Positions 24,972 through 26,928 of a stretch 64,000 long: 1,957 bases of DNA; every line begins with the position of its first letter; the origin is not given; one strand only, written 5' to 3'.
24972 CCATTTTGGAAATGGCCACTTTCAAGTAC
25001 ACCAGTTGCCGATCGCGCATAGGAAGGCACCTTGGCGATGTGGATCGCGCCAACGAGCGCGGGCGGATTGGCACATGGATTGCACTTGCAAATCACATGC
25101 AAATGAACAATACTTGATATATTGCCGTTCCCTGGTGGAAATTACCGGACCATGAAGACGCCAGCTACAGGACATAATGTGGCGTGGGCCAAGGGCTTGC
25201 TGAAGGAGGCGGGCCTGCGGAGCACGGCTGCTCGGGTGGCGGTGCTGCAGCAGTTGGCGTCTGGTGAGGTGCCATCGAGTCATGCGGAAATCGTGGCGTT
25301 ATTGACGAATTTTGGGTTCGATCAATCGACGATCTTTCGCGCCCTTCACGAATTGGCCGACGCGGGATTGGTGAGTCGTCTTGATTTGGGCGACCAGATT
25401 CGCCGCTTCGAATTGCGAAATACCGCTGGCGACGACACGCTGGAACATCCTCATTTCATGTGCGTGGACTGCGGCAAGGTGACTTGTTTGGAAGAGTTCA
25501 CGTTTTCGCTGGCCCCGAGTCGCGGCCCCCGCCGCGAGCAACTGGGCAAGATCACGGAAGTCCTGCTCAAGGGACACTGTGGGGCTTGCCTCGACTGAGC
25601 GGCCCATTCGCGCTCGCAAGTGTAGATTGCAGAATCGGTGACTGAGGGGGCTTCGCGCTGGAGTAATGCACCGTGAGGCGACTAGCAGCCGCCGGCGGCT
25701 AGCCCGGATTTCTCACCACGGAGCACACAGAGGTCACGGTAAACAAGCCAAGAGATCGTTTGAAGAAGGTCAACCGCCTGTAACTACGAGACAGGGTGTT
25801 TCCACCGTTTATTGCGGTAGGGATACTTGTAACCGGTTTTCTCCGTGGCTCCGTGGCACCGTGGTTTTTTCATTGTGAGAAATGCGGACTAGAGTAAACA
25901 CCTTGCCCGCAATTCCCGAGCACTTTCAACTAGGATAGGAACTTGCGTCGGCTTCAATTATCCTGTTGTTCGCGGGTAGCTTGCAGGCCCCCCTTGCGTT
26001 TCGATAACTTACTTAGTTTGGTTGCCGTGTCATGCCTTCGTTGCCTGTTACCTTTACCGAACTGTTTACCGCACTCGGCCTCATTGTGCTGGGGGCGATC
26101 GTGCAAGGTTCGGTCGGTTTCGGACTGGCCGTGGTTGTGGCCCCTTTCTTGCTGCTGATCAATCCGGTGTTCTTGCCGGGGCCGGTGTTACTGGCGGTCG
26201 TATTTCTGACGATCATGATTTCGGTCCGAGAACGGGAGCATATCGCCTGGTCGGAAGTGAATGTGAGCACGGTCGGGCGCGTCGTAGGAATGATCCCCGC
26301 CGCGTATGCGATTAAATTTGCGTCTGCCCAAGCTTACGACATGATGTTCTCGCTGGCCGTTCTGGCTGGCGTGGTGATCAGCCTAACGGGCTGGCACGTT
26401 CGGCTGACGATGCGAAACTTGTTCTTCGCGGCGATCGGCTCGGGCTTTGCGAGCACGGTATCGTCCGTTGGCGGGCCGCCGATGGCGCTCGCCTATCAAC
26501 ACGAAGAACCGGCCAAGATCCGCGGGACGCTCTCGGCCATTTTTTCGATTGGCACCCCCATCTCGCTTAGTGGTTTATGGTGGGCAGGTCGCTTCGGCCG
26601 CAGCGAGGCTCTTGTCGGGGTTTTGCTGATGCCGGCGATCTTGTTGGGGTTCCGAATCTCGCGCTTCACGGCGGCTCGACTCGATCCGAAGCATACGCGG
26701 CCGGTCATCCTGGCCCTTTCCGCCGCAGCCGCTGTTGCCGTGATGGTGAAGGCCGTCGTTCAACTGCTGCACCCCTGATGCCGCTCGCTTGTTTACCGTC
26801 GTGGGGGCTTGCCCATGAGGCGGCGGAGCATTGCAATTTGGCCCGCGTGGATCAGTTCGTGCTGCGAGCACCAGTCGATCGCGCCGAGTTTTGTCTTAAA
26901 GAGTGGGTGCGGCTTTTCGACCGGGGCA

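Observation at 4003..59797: Dispersed superfamily of palindromes whose arms are tandem 7-9 nt units ending in GAG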

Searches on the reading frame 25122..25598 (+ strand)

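Call 12: search_protein_families(library=pfam, proteins=[window:25122-25598:+])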
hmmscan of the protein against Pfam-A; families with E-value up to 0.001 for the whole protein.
window:25122-25598:+ (158 aa): 2 families
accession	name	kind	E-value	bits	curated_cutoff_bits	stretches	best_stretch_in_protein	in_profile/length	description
PF01475.25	FUR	-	6.1e-11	43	23.1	1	29-123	1-93/121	Ferric uptake regulator family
PF25213.1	HVO_A0261_N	-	0.00092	19.5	35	0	33-87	8-57/86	HVO_A0261 N-terminal domain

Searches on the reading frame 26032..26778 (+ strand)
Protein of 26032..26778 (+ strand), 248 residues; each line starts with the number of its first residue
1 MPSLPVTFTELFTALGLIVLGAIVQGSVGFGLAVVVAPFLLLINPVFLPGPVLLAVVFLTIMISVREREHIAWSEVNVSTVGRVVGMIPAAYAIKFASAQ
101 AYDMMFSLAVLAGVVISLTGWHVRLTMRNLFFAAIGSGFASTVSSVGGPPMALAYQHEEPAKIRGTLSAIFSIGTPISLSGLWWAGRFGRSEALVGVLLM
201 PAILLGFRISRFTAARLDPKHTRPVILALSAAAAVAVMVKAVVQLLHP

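Call 12: search_protein_families(library=pfam, proteins=[window:26032-26778:+])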
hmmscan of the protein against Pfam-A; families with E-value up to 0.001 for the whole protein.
window:26032-26778:+ (248 aa): 1 family
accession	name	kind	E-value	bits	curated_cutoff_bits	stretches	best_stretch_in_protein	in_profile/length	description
PF01925.25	TauE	-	9.2e-20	71.8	32.6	1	15-236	2-236/237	Sulfite exporter TauE/SafE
